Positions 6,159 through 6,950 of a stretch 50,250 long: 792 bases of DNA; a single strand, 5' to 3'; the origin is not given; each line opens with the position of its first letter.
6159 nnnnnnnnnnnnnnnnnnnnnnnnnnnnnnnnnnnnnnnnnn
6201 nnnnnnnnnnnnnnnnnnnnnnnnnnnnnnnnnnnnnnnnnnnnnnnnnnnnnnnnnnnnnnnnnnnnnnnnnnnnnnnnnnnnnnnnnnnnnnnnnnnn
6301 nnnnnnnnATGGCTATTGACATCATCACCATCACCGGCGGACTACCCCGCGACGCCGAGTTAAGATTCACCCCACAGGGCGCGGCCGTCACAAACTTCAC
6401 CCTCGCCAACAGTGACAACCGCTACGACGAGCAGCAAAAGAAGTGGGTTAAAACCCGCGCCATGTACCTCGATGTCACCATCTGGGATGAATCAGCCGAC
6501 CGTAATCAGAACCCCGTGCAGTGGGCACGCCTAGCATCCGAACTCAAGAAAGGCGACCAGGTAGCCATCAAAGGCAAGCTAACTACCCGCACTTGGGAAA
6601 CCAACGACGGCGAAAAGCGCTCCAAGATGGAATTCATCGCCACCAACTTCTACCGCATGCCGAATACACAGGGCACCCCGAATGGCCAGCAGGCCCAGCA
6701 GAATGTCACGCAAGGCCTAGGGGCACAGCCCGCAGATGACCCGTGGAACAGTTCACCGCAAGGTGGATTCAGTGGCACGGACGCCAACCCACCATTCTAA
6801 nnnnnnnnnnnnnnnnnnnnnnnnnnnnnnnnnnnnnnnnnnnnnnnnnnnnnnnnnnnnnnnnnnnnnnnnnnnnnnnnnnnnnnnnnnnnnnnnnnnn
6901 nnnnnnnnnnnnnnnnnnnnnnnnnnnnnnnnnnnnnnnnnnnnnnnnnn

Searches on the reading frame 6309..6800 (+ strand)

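Call 96: search_protein_families(library=phrogs, proteins=[window:6309-6800:+], max_evalue=0.0001)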
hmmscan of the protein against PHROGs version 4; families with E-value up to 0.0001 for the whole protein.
window:6309-6800:+ (163 aa): 2 families
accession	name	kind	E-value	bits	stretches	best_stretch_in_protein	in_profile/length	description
phrog_44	-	DNA, RNA and nucleotide metabolism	4.2e-31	109.7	1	5-150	89-210/271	single strand DNA binding protein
phrog_25370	-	unknown function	1.6e-08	35.1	1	5-39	4-38/48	-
